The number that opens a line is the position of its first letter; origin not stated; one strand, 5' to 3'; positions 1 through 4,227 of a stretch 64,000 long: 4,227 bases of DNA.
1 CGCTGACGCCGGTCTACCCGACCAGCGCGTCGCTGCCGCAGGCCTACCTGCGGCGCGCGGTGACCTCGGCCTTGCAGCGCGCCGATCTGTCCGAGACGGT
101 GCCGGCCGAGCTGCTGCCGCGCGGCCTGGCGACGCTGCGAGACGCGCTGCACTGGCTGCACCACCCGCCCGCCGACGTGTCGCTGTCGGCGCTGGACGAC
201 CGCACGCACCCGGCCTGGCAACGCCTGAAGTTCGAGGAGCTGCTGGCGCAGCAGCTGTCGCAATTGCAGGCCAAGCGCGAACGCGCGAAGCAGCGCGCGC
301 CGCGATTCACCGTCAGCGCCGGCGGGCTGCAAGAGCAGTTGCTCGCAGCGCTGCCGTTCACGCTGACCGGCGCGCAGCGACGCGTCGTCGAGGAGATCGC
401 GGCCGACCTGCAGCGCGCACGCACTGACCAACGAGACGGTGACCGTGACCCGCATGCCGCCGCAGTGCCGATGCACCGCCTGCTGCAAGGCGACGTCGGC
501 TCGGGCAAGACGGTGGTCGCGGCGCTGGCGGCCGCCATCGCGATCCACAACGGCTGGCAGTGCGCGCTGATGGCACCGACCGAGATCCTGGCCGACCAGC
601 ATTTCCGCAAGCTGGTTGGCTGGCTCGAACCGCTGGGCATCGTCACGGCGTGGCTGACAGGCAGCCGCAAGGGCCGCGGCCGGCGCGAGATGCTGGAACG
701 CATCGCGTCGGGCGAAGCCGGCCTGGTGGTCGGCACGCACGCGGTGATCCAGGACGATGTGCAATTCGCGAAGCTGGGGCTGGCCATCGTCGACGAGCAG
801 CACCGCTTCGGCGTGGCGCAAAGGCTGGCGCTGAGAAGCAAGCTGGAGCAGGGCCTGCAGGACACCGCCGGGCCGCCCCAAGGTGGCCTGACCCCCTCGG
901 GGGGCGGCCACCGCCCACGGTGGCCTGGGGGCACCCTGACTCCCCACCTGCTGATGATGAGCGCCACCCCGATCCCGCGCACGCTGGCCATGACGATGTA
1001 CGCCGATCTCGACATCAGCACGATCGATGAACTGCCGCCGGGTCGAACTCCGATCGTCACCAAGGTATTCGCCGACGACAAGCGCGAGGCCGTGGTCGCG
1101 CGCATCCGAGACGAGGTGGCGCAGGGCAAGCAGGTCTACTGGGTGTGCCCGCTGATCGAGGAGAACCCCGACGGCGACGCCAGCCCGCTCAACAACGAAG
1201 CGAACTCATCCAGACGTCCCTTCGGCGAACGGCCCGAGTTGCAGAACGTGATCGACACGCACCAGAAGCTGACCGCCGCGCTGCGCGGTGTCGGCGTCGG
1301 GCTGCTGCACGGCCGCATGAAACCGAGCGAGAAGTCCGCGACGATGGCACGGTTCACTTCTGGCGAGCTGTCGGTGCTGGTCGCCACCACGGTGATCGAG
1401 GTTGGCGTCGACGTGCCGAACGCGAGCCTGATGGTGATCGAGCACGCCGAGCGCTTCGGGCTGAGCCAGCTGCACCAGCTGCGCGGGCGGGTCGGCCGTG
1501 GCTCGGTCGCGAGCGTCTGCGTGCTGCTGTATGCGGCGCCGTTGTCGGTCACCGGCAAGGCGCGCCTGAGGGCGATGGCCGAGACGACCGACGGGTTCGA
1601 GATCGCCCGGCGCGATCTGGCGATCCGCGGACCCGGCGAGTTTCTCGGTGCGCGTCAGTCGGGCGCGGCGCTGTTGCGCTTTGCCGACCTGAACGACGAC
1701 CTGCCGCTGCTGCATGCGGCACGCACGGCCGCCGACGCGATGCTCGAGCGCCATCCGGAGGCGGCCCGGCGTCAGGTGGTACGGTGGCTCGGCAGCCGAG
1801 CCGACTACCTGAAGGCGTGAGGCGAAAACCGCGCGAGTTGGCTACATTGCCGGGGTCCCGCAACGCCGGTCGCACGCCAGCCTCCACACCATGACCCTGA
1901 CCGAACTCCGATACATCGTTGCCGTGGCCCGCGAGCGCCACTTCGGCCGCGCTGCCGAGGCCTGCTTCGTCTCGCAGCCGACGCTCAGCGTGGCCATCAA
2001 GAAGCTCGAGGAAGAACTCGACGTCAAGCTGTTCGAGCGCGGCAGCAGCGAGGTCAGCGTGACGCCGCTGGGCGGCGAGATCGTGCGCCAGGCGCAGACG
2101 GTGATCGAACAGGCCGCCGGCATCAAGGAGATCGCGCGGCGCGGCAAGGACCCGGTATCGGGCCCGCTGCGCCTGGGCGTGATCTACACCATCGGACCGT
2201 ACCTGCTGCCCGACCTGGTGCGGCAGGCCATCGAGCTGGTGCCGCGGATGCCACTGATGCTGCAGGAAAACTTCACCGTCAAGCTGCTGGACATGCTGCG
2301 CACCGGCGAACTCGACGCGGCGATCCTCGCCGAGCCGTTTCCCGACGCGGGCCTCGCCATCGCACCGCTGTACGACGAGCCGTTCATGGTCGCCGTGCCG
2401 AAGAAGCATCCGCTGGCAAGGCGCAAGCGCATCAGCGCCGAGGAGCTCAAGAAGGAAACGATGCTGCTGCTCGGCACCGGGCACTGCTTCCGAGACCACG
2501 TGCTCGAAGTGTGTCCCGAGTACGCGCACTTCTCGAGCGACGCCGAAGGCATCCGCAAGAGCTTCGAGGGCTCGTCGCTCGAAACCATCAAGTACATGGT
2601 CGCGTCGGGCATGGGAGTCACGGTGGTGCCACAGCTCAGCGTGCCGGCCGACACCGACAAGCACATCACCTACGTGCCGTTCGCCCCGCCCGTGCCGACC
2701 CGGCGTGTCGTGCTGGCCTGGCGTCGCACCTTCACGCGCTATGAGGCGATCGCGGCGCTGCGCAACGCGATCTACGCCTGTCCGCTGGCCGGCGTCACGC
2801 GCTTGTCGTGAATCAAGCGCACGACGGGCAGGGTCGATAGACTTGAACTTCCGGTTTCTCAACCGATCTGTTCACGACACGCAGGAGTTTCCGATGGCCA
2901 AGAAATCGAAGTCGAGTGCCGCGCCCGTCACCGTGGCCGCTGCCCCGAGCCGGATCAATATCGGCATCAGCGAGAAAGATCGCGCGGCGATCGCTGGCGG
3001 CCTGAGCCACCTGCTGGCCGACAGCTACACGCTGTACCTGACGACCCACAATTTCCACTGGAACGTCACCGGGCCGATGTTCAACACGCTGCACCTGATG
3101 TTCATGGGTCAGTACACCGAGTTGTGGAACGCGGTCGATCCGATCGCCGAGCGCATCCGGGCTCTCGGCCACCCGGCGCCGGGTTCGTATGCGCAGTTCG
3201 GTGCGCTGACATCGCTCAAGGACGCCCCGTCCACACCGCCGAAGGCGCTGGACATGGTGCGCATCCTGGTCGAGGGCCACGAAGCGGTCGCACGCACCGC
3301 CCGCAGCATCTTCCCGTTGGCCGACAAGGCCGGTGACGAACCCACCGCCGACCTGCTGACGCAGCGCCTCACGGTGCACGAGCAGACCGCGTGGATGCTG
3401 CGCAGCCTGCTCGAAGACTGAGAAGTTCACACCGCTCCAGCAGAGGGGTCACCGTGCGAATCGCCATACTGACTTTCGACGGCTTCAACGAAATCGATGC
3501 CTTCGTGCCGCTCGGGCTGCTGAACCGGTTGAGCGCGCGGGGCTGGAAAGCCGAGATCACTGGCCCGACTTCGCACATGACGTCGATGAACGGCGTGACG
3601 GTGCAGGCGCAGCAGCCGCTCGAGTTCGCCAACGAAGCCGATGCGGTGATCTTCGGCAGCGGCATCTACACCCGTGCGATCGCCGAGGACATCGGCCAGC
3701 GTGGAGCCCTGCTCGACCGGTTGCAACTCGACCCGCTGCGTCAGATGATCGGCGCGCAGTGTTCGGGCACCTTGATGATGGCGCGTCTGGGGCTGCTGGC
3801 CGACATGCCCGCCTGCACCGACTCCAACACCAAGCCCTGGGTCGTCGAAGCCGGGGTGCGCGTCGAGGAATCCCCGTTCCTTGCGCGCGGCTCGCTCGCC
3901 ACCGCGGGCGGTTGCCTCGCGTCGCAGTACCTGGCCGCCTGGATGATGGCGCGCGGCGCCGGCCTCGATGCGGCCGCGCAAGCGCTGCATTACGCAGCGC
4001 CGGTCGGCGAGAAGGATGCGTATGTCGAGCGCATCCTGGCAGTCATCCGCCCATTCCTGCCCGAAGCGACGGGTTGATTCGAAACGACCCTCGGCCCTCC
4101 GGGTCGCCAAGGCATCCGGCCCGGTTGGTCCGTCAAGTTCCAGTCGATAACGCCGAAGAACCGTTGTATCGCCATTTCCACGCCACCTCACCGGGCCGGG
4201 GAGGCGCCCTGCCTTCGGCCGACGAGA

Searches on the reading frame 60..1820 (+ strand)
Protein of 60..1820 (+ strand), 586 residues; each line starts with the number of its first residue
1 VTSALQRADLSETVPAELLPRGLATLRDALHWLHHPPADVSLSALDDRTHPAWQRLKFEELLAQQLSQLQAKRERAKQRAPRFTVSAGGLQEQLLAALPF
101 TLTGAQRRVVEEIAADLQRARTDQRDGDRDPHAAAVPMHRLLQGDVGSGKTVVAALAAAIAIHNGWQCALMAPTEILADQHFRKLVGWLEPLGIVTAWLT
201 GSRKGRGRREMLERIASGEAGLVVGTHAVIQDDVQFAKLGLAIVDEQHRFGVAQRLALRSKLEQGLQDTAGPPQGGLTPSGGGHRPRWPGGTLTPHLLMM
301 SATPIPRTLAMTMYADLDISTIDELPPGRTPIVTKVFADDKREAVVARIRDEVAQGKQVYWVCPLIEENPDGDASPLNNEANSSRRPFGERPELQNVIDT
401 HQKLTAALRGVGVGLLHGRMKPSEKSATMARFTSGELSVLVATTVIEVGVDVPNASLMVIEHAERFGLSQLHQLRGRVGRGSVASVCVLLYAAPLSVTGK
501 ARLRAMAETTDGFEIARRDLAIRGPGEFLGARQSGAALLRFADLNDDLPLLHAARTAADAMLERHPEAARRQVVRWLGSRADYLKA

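Call 51: search_protein_families(library=pfam, proteins=[window:60-1820:+], max_evalue=0.000001)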
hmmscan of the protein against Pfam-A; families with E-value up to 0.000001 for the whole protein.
window:60-1820:+ (586 aa): 3 families
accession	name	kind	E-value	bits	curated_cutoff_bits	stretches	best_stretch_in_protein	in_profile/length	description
PF00271.37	Helicase_C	-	3.5e-20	72.7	23.5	1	402-480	32-108/110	Helicase conserved C-terminal domain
PF00270.35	DEAD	-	1e-19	71.3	26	1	141-309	18-164/167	DEAD/DEAH box helicase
PF19833.4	RecG_dom3_C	-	4.6e-11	43.1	26.8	1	509-570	1-63/87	ATP-dependent DNA helicase RecG, domain 3, C-terminal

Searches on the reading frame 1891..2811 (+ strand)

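Call 51: search_protein_families(library=pfam, proteins=[window:1891-2811:+], max_evalue=0.000001)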
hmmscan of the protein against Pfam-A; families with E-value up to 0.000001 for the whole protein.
window:1891-2811:+ (306 aa): 2 families
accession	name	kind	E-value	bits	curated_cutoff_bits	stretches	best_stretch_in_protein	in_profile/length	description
PF03466.25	LysR_substrate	-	5.3e-48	163.6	28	1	88-294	3-204/209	LysR substrate binding domain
PF00126.33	HTH_1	-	2.3e-20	72.7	26.6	1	3-61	1-59/60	Bacterial regulatory helix-turn-helix protein, lysR family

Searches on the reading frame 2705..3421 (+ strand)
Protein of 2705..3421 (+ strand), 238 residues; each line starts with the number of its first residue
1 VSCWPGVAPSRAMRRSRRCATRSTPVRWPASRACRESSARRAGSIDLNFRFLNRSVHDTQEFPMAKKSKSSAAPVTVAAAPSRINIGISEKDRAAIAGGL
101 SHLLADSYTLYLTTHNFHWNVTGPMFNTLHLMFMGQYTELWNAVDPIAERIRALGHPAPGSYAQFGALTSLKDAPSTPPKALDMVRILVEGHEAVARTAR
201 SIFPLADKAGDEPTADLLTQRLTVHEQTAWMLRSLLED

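Call 51: search_protein_families(library=pfam, proteins=[window:2705-3421:+], max_evalue=0.000001)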
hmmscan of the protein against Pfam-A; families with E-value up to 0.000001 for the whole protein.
window:2705-3421:+ (238 aa): 1 family
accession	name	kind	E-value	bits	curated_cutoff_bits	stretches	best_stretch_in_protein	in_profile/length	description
PF00210.30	Ferritin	-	9e-27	94.2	24.5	1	100-238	4-138/142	Ferritin-like domain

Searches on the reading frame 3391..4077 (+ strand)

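Call 51: search_protein_families(library=pfam, proteins=[window:3391-4077:+], max_evalue=0.000001)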
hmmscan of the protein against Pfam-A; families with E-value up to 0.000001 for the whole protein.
window:3391-4077:+ (228 aa): 1 family
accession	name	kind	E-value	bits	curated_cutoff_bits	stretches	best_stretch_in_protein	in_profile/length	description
PF01965.30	DJ-1_PfpI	-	4.3e-07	30.3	26.6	1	23-180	2-157/165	DJ-1/PfpI family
